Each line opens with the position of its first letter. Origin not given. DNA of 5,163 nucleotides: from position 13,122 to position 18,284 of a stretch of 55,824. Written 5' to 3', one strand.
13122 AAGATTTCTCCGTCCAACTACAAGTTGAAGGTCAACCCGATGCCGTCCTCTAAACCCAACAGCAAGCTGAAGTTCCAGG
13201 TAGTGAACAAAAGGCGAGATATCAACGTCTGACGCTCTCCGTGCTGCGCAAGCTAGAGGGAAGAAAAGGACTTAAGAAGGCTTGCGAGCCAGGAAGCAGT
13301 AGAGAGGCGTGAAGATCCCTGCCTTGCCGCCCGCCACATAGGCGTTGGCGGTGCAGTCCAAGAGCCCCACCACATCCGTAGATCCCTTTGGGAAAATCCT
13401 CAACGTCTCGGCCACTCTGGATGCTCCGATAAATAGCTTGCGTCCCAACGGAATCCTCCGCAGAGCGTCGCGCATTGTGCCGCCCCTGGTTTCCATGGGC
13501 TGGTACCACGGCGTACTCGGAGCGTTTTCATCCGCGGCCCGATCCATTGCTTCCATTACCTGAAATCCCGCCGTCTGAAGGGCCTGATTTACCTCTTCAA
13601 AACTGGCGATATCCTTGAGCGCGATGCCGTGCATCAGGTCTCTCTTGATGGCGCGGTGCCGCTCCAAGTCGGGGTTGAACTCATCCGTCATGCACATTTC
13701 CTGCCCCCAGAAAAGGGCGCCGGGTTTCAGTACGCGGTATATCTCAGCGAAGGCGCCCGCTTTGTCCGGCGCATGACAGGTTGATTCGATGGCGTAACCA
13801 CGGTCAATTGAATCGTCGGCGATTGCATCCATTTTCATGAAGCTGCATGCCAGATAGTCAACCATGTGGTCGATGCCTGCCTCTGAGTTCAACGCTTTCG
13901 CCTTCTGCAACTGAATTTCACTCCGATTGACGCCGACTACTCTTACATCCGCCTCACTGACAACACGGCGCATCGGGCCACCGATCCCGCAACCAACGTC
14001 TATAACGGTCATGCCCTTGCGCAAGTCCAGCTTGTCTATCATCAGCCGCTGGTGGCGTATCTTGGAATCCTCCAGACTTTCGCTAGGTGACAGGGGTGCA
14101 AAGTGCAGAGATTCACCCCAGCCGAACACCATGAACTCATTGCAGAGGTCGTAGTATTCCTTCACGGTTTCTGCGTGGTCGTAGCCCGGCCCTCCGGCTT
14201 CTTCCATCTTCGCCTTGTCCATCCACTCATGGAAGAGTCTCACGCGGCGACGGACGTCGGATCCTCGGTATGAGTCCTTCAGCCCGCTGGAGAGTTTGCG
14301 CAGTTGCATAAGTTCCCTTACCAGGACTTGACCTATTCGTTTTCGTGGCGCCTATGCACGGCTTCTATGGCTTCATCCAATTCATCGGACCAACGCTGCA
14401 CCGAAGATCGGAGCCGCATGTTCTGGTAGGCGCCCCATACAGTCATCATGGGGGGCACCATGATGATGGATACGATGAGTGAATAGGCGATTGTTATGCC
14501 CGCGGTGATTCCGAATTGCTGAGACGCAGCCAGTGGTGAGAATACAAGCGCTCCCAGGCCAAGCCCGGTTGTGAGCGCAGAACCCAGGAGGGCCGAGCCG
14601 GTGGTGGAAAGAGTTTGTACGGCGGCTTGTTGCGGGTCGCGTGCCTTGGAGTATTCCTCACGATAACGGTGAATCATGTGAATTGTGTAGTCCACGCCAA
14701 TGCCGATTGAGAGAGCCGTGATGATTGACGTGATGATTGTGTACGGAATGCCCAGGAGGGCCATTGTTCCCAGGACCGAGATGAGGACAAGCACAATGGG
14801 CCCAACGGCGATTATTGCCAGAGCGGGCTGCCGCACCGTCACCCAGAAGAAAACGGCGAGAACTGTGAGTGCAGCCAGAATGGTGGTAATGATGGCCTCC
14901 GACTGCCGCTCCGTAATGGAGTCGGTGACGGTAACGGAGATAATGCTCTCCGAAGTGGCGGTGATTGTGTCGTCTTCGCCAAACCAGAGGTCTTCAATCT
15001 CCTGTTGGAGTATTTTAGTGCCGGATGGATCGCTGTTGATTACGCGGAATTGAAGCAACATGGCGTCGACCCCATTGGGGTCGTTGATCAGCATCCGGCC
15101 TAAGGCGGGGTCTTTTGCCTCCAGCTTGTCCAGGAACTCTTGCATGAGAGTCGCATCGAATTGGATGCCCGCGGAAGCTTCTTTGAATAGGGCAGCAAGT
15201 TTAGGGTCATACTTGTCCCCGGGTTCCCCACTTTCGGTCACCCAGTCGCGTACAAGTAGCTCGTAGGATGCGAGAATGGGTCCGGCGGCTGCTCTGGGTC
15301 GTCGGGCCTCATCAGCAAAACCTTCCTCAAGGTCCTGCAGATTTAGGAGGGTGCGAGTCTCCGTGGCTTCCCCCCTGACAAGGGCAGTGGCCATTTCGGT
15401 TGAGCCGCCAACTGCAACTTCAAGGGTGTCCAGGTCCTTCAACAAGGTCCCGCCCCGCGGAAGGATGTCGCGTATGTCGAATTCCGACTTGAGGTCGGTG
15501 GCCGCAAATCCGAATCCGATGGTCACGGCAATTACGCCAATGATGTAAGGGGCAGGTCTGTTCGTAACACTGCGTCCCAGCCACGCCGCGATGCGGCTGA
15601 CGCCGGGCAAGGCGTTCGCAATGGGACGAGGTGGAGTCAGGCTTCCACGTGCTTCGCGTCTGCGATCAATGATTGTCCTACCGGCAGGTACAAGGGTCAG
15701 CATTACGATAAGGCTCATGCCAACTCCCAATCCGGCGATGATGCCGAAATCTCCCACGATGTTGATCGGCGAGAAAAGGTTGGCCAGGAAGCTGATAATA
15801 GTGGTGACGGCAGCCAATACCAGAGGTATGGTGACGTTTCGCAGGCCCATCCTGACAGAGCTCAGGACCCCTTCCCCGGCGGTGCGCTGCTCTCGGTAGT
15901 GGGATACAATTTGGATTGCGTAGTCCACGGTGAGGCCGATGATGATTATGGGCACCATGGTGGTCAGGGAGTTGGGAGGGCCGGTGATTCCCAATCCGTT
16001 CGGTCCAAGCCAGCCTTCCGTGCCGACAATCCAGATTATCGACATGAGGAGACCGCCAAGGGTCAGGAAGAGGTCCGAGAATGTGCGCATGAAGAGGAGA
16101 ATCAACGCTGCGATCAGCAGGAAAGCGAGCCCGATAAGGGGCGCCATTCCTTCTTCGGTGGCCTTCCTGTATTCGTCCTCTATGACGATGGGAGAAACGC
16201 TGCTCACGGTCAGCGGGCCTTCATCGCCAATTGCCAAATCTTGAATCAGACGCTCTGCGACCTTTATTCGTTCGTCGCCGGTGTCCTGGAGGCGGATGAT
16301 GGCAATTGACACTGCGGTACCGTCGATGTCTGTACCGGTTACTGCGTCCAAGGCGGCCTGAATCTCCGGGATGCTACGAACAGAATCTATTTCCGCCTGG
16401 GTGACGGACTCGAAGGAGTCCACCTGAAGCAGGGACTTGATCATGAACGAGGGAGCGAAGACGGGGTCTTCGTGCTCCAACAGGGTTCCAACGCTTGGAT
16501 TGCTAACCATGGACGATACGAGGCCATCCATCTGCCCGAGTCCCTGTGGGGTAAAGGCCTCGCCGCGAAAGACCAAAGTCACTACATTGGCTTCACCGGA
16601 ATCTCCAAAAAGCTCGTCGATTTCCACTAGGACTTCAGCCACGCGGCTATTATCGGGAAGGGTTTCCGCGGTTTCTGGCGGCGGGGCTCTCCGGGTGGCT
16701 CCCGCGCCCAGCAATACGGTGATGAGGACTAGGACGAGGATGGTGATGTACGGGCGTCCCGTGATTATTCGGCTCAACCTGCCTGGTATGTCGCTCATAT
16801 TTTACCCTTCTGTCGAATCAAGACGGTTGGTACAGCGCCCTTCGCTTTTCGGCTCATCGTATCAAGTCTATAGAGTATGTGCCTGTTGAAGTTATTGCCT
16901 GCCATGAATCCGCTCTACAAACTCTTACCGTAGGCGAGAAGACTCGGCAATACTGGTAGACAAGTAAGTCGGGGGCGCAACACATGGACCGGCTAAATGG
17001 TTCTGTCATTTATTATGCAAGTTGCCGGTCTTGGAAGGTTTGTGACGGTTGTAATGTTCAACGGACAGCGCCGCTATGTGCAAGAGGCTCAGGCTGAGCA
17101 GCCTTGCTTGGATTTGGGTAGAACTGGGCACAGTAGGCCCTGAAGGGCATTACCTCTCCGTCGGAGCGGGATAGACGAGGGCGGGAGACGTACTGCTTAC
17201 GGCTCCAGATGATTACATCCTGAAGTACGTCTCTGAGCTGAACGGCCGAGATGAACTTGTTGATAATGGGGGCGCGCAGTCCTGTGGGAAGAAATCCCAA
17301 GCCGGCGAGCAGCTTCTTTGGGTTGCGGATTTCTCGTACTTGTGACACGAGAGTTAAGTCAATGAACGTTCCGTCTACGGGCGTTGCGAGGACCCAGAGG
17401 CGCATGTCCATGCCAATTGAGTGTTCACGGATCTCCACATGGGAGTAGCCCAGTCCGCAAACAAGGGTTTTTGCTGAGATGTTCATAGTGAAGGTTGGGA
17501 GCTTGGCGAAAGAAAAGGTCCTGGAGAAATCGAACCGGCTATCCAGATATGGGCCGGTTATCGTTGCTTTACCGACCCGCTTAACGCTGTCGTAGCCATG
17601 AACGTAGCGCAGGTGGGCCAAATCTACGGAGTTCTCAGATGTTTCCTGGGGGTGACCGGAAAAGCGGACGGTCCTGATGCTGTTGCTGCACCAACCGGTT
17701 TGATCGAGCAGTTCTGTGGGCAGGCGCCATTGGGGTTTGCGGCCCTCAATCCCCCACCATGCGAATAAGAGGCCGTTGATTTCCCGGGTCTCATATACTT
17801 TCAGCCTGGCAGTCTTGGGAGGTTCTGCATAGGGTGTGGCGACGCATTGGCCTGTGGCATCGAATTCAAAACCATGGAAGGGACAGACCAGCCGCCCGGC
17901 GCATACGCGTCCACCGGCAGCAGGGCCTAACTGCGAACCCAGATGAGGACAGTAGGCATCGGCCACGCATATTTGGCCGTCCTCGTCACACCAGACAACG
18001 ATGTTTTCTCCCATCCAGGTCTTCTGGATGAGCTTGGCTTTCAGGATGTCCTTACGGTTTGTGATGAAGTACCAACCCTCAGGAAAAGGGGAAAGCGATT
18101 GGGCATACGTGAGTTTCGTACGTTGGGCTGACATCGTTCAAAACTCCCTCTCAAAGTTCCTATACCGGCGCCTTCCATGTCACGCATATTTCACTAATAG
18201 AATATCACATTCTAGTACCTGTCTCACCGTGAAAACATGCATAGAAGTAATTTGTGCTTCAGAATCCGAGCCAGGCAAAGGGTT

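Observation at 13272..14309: Full-length ERG6-like sterol C-24 methyltransferase homologue in a bacterial context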

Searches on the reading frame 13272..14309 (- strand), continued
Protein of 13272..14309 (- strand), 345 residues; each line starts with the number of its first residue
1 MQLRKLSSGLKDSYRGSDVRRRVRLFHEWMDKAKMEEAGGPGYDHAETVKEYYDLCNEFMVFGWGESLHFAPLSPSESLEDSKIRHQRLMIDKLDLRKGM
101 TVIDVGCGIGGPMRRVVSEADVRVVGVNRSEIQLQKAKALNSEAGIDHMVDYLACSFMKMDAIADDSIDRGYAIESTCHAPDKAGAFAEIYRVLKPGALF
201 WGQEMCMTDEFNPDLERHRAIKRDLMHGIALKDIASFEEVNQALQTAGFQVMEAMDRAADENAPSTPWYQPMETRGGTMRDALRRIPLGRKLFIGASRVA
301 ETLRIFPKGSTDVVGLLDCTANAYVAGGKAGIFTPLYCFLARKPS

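Call 89: fold_search(model_id=the predicted structure, library=pdb)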
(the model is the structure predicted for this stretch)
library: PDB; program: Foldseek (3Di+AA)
matches with E <= 10: 1948; with E <= 0.001: 1389
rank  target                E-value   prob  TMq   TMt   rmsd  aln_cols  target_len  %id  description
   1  6uv6_A                4.3e-19  1.00  0.63  0.81   4.2       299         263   22  AtmM with bound rebeccamycin analogue (released 2020-11-25)
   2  8zc8_B                7.5e-19  1.00  0.67  0.82   3.9       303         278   25  The structure of MitM and mitomycin A with SAH in mitomycin (released 2024-11-27)
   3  6uv6_C                7.5e-19  1.00  0.62  0.79   5.7       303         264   23  AtmM with bound rebeccamycin analogue (released 2020-11-25)
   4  5gm1_B                8.8e-19  1.00  0.58  0.70  12.9       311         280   25  Crystal structure of methyltransferase TleD complexed with SAH (released 2016-09-28)
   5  5gm1_K                1.5e-18  1.00  0.58  0.70  12.6       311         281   24  Crystal structure of methyltransferase TleD complexed with SAH (released 2016-09-28)
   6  5gm2_N                1.5e-18  1.00  0.57  0.70  12.7       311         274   23  Crystal structure of methyltransferase TleD complexed with SAH and teleocidin A1 (released 2016-09-28)
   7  3bus_A                2.4e-18  1.00  0.62  0.84   4.3       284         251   25  Crystal Structure of RebM (released 2008-03-25)
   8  2o57_A                2.4e-18  1.00  0.66  0.79   4.3       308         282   19  Crystal Structure of a putative sarcosine dimethylglycine methyltransferase from Galdieria sulphuraria (released 2006-12-19)
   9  5gm1_C                2.7e-18  1.00  0.58  0.70  12.6       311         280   25  Crystal structure of methyltransferase TleD complexed with SAH (released 2016-09-28)
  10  5gm1_E                2.8e-18  1.00  0.58  0.71  12.6       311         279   24  Crystal structure of methyltransferase TleD complexed with SAH (released 2016-09-28)
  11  2o57_B                3.9e-18  1.00  0.65  0.81   4.1       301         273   19  Crystal Structure of a putative sarcosine dimethylglycine methyltransferase from Galdieria sulphuraria (released 2006-12-19)
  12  6uvq_A                4.6e-18  1.00  0.58  0.77   5.2       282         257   22  Crystal structure of Apo AtmM (released 2020-11-25)
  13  4pne_A                4.9e-18  1.00  0.62  0.78   4.5       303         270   21  Crystal Structure of the [4+2]-Cyclase SpnF (released 2015-02-18)
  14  4pne_B                8.5e-18  1.00  0.66  0.82   3.8       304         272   22  Crystal Structure of the [4+2]-Cyclase SpnF (released 2015-02-18)
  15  5gm1_A                9.5e-18  1.00  0.58  0.70  12.7       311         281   24  Crystal structure of methyltransferase TleD complexed with SAH (released 2016-09-28)
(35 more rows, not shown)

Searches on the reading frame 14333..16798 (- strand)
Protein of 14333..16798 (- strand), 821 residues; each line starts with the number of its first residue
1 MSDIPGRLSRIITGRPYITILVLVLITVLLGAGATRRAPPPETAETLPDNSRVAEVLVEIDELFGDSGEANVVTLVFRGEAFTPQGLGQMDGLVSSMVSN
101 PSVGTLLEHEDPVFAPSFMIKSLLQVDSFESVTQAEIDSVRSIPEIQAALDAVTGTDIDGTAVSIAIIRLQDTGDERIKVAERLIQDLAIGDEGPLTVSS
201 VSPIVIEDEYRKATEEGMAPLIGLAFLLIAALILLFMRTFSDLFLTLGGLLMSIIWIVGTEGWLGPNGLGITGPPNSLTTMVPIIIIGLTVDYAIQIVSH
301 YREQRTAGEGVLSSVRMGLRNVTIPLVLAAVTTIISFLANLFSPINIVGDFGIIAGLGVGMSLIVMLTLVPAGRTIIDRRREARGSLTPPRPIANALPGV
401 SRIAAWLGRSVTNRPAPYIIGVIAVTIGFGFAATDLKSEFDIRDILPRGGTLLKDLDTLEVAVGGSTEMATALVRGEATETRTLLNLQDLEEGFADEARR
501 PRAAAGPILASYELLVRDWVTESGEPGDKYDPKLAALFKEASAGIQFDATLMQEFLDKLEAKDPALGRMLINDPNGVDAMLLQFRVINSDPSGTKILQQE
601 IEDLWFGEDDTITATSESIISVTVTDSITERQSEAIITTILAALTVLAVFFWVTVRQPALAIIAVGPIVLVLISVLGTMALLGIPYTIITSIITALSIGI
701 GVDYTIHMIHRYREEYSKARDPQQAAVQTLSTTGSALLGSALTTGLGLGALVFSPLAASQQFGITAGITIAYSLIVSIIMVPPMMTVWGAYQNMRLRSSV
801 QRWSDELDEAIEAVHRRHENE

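Call 3: search_protein_families(library=pfam, proteins=[window:14333-16798:-], max_evalue=0.01)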
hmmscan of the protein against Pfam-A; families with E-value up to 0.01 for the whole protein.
window:14333-16798:- (821 aa): 5 families
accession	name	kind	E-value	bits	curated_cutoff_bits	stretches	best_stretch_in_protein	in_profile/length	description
PF03176.21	MMPL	-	3.8e-44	151.4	20.5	2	623-803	133-319/333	MMPL family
PF12349.14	Sterol-sensing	-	2.4e-14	53.9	22.3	2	657-787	5-135/153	Sterol-sensing domain of SREBP cleavage-activation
PF02460.24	Patched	-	1.9e-12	47.6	23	1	651-786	22-155/156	Patched SSD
PF00873.25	ACR_tran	-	2.4e-07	29.3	28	1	621-790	323-491/1021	AcrB/AcrD/AcrF family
PF05661.17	DUF808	-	0.0029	17.2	28.4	1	661-739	217-292/302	Protein of unknown function (DUF808)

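Call 4: search_protein_families(library=ncbifam, proteins=[window:14333-16798:-], max_evalue=0.01)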
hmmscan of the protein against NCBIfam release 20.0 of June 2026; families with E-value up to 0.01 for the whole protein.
window:14333-16798:- (821 aa): 20 families
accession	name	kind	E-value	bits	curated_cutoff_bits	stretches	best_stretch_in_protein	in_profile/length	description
TIGR00921.1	2A067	subfamily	4.4e-61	206.9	351.9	2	596-786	547-732/733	hydrophobe/amphiphile efflux-3 (HAE3) family transporter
TIGR00833.1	actII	subfamily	1.8e-38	132.4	874.7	2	623-791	163-335/910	MMPL family RND transporter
TIGR03480.1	HpnN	hypoth_equivalog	8e-37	126.7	751.85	2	176-386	229-432/862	hopanoid biosynthesis associated RND transporter like protein HpnN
NF052374.1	HopndTporHpnN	equivalog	1.5e-23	82.8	1100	2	283-378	332-427/858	hopanoid transporter HpnN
TIGR00916.1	2A0604s01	subfamily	1.4e-10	41.1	148.6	2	612-778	70-231/231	SecD/SecF family protein translocase subunit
TIGR00918.1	2A060602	subfamily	1.4e-10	39.6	1120.4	2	628-786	399-555/1145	transmembrane receptor Patched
NF009583.0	PRK13024.1-3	subfamily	2.1e-10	39.3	721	2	627-795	277-438/755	protein translocase subunit SecDF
NF009580.0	PRK13023.1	equivalog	2.1e-07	29.6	1153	1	213-403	288-470/775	protein translocase subunit SecDF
NF007133.0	PRK09579.1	equivalog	3.9e-07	28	1763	2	619-786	317-485/1017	multidrug efflux RND transporter permease subunit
TIGR01129.1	secD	equivalog_domain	7.6e-07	28.6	244.4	1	617-784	235-396/397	protein translocase subunit SecD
NF000282.2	RND_permease_1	subfamily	1.1e-06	26.8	1250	1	634-786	337-493/1029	multidrug efflux RND transporter permease subunit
TIGR00915.1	2A0602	subfamily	1.2e-06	26.7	940.35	1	627-785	331-493/1050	efflux RND transporter permease subunit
NF009540.0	PRK12911.1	equivalog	2.6e-06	25.1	1878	1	619-788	894-1061/1403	bifunctional preprotein translocase subunit SecD/SecF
NF052608.1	TrhMmycExpMmpL3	equivalog_domain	2.7e-06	26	1400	2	620-790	174-343/992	trehalose monomycolate exporter MmpL3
NF011315.0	PRK14726.1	equivalog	8.5e-06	24.1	1249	1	625-791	368-527/855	protein translocase subunit SecDF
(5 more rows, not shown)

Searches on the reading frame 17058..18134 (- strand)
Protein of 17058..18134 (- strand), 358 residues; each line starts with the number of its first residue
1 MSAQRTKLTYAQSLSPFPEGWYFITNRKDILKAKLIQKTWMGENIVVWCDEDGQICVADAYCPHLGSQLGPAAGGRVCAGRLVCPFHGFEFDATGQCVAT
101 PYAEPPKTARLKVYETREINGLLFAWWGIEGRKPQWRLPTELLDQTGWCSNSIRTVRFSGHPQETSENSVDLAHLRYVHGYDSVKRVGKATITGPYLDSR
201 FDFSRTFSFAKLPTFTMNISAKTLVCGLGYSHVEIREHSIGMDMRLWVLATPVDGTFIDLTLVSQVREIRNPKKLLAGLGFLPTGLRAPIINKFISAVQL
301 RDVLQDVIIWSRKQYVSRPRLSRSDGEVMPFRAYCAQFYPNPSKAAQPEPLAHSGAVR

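Call 7: search_protein_families(library=pfam, proteins=[window:17058-18134:-], max_evalue=0.001)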
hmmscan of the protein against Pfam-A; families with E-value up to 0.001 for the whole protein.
window:17058-18134:- (358 aa): 2 families
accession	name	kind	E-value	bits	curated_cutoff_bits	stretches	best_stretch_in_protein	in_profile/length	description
PF19298.5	KshA_C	-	1.2e-20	74.9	23.3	1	126-339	2-207/207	3-Ketosteroid 9alpha-hydroxylase C-terminal domain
PF00355.32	Rieske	-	5.6e-19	68.3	20.3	1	21-111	2-84/88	Rieske [2Fe-2S] domain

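Call 34: search_protein_families(library=ncbifam, proteins=[window:17058-18134:-], max_evalue=0.001)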
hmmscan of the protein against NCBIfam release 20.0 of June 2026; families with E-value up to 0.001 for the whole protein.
window:17058-18134:- (358 aa): 3 families
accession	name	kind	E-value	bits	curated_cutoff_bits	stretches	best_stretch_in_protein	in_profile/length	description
NF052579.1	BetMthstMoxSdmAMthl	equivalog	1.1e-08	34.5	600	1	19-101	16-95/351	4beta-methylsterol monooxygenase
NF042946.1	3PPDioc_HcaE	equivalog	1e-05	24.8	830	1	17-103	35-120/450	3-phenylpropionate/cinnamic acid dioxygenase subunit alpha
NF058607.1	GlBtMonoOxGbcA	equivalog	0.00023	19.7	670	1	20-97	55-131/420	glycine betaine monooxygenase oxygenase subunit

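Call 39: search_solved_structures(query=window:17058-18134:-, max_evalue=0.00001)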
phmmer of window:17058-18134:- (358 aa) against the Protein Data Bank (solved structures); distinct sequences matched with E-value up to 0.00001: 12.
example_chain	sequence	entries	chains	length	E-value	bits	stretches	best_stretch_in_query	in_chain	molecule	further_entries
4qdc_A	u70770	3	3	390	5.2e-27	98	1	11-341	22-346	3-ketosteroid 9alpha-hydroxylase oxygenase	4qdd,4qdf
2zyl_A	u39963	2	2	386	2.8e-24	89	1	17-196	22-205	POSSIBLE OXIDOREDUCTASE | 3-ketosteroid-9-alpha-monooxygenase oxygenase subunit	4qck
4qdf_B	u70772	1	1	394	3.6e-24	88.6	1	14-180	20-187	3-ketosteroid 9alpha-hydroxylase oxygenase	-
6wn3_A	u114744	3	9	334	1.1e-14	57.5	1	20-180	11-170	SxtT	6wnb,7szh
6wnc_A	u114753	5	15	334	3.1e-14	55.9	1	20-179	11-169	SxtDIOX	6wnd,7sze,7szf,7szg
3gb4_A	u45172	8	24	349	3.8e-12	49.1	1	20-181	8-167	DdmC | Dicamba O-demethylase, oxygenase component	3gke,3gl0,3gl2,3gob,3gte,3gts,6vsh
9ina_A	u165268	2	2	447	1.2e-11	47.4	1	38-182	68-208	Rieske (2Fe-2S) domain protein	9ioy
7fhr_A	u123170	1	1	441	4.6e-11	45.5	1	40-191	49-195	Putative Phthalate 4,5-dioxygenase, subunit alpha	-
7fjl_A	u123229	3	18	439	5.2e-10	42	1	40-188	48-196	Rieske (2Fe-2S) domain protein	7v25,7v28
7qwt_A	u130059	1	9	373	9.8e-09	37.8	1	18-189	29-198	Rieske (2Fe-2S) domain protein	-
8jng_A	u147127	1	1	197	3e-07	33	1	14-100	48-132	Methanesulfonate monooxygenase ferredoxin subunit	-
1uli_A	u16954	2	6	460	3.8e-06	29.3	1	10-108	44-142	biphenyl dioxygenase large subunit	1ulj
